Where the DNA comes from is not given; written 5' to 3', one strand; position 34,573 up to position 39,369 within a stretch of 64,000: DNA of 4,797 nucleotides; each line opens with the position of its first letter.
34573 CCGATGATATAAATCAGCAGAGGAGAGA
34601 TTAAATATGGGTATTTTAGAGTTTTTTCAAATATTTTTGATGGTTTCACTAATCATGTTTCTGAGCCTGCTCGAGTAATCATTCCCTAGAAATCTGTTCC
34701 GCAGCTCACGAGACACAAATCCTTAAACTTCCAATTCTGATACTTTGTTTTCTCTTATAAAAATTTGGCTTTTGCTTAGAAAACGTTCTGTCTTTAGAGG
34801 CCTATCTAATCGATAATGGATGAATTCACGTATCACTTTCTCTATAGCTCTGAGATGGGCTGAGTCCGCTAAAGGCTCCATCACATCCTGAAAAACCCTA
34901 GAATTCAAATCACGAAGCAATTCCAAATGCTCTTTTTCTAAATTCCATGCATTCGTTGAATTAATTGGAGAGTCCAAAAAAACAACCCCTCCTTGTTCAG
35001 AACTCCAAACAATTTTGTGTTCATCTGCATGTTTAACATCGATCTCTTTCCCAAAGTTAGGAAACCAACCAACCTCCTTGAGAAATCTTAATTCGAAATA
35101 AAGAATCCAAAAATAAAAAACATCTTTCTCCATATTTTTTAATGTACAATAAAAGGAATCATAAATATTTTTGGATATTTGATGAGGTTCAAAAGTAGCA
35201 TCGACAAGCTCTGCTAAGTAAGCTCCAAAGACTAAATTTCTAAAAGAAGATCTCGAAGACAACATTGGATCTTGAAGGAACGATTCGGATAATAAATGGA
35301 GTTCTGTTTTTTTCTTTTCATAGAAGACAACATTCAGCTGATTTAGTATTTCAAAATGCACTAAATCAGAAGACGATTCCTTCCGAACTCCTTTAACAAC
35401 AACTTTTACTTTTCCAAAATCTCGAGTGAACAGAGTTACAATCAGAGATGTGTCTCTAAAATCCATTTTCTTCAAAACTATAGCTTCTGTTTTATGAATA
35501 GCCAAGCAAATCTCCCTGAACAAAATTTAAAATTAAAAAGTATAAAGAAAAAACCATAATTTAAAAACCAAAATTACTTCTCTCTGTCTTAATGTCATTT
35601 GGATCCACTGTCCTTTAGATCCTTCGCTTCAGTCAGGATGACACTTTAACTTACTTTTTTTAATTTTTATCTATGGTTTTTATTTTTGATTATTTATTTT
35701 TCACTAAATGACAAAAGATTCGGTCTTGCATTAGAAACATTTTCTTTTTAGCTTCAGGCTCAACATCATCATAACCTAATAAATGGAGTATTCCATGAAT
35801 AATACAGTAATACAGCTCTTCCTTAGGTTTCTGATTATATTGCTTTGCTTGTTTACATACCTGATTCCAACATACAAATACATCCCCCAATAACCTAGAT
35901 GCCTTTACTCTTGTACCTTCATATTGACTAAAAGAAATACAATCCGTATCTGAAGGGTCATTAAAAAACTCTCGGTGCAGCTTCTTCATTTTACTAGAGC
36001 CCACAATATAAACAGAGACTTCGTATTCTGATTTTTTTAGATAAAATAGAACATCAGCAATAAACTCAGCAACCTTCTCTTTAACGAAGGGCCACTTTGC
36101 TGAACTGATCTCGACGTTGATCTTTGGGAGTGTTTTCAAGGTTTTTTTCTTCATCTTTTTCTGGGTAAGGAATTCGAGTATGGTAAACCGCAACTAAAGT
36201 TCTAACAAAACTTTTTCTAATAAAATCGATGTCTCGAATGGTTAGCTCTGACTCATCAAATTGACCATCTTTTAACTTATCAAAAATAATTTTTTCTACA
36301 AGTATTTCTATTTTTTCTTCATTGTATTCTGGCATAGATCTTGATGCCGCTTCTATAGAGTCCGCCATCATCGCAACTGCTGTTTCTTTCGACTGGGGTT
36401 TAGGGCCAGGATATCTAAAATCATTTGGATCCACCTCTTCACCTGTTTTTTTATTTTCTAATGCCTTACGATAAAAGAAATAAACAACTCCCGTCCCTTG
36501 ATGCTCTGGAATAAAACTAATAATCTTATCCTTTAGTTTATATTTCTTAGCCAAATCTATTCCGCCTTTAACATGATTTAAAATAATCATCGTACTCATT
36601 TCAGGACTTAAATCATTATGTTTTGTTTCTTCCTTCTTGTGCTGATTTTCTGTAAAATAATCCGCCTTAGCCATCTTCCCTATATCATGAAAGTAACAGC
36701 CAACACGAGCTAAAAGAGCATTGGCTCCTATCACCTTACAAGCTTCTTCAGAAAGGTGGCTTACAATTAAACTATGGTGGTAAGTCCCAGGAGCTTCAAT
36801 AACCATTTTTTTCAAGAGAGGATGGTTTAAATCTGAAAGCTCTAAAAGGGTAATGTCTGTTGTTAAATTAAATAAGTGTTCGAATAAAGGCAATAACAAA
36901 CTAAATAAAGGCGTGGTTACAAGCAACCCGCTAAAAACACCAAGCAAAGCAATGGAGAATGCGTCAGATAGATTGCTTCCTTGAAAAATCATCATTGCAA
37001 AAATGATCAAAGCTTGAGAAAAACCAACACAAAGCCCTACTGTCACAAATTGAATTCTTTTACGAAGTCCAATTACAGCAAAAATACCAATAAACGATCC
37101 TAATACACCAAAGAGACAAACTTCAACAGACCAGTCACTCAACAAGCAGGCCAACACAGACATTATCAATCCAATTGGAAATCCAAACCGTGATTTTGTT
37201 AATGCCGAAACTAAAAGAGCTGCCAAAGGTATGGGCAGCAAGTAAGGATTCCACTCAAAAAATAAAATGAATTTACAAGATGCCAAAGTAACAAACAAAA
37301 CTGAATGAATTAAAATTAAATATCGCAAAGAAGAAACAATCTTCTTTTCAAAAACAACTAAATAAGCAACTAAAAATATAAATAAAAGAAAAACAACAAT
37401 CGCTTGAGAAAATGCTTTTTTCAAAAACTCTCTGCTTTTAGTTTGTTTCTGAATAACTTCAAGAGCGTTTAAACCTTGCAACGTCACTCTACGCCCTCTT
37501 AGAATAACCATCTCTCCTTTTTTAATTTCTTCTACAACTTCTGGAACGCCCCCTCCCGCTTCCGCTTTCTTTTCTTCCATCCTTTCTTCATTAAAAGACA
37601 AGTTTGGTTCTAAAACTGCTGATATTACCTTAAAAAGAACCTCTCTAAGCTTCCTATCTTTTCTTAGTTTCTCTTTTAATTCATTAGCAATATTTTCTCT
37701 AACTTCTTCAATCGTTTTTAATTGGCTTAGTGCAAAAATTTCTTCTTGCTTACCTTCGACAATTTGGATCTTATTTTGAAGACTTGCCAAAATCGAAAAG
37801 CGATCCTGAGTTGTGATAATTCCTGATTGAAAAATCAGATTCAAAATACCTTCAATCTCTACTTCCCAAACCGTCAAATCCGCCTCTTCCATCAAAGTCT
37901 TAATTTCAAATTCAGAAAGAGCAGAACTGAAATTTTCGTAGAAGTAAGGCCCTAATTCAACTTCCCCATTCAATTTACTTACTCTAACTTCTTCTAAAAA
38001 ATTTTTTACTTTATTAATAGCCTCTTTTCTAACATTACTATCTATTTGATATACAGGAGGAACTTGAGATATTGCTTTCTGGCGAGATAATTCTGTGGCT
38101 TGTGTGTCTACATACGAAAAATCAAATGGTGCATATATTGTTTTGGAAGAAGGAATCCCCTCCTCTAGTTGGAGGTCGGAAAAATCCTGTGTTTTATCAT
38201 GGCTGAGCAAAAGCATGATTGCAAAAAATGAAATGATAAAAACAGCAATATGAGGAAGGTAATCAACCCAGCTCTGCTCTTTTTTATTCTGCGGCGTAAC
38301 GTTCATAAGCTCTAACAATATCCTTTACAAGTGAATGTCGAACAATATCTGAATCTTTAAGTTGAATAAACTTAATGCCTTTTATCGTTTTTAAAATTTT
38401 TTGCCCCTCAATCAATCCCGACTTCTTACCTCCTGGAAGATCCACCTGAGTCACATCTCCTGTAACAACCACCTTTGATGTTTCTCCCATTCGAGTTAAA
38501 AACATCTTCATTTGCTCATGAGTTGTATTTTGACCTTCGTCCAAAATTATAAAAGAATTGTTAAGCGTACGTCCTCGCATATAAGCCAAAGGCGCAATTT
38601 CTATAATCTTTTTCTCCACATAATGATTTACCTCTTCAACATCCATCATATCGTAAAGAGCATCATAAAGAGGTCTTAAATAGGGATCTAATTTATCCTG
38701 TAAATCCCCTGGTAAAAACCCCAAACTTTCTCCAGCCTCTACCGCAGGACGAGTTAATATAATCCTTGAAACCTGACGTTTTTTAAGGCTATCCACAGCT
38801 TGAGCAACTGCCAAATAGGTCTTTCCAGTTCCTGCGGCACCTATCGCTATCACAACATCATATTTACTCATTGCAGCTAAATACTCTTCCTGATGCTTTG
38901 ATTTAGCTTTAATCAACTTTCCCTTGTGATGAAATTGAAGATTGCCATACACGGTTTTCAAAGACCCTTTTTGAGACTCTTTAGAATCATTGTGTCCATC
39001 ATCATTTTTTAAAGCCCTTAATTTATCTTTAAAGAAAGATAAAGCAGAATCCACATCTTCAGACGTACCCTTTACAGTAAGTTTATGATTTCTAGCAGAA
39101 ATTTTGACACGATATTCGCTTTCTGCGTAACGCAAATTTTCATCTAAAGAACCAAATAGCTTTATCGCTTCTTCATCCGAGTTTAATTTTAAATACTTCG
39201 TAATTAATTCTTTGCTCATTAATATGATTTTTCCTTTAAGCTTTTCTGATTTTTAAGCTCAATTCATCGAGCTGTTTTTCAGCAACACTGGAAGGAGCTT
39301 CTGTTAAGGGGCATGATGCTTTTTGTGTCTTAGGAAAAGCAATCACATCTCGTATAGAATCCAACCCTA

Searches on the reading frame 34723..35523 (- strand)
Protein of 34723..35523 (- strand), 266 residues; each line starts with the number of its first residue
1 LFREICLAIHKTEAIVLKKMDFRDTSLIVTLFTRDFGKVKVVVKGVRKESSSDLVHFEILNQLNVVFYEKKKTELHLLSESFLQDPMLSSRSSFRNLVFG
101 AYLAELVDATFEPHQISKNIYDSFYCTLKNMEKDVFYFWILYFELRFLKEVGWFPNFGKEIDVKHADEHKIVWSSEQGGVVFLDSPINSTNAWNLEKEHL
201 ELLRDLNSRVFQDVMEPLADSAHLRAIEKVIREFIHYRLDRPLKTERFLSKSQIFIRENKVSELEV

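Call 61: search_protein_families(library=pfam, proteins=[window:34723-35523:-], max_evalue=0.00001)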
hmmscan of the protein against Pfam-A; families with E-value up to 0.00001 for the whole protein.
window:34723-35523:- (266 aa): 2 families
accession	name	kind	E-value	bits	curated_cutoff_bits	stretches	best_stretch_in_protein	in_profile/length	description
PF11967.14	RecO_N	-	1.5e-19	70.2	27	1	9-80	3-73/80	Recombination protein O N terminal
PF02565.21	RecO_C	-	3.1e-17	63.2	22.1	1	92-245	2-155/157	Recombination protein O C terminal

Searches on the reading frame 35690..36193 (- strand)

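Call 61: search_protein_families(library=pfam, proteins=[window:35690-36193:-], max_evalue=0.00001)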
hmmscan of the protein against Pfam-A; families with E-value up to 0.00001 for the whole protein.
window:35690-36193:- (167 aa): 1 family
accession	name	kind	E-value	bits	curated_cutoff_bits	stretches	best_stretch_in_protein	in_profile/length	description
PF02130.23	YbeY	-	1.9e-31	109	25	1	41-161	11-127/129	Endoribonuclease YbeY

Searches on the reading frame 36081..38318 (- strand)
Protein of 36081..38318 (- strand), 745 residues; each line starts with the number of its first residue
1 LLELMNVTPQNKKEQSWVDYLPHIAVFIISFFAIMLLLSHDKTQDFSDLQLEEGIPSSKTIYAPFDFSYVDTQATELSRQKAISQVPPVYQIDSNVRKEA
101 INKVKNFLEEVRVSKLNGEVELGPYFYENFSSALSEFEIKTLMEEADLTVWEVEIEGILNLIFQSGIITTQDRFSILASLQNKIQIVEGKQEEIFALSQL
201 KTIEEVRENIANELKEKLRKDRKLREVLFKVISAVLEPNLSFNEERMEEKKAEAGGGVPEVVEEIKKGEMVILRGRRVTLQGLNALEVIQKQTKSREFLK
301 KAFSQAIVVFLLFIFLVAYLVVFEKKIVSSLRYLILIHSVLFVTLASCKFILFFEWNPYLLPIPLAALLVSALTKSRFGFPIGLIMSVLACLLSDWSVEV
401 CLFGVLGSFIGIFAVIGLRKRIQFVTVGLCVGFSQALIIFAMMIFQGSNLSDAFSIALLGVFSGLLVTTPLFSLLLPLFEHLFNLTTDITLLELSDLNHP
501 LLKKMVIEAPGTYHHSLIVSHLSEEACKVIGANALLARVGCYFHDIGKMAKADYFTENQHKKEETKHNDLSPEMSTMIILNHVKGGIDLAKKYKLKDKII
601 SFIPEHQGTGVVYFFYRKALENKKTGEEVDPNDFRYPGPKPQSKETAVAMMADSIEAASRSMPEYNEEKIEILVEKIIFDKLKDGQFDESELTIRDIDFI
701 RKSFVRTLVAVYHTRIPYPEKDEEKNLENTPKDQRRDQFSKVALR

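Call 10: search_protein_families(library=pfam, proteins=[window:36081-38318:-], max_evalue=0.00001)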
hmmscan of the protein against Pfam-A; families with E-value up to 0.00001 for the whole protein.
window:36081-38318:- (745 aa): 3 families
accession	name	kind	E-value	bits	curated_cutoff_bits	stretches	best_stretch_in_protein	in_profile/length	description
PF07697.16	7TMR-HDED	-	3.5e-37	129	27.6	1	53-287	2-218/224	7TM-HD extracellular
PF07698.17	7TM-7TMR_HD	-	7.6e-26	91.7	29.4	1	302-487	4-190/190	7TM receptor with intracellular HD hydrolase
PF01966.28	HD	-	2.3e-12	47.7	22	1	512-657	1-115/116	HD domain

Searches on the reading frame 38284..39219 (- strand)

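Call 61: search_protein_families(library=pfam, proteins=[window:38284-39219:-], max_evalue=0.00001)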
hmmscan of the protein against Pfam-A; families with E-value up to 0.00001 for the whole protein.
window:38284-39219:- (311 aa): 3 families
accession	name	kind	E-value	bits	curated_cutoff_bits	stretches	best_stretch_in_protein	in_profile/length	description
PF02562.22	PhoH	-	2.3e-95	318.4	27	1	103-306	2-205/205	PhoH-like protein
PF13245.12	AAA_19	-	1.3e-07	32.2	25.1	1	110-259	1-129/134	AAA domain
PF13604.12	AAA_30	-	7.2e-07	29.6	27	1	108-259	4-128/191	AAA domain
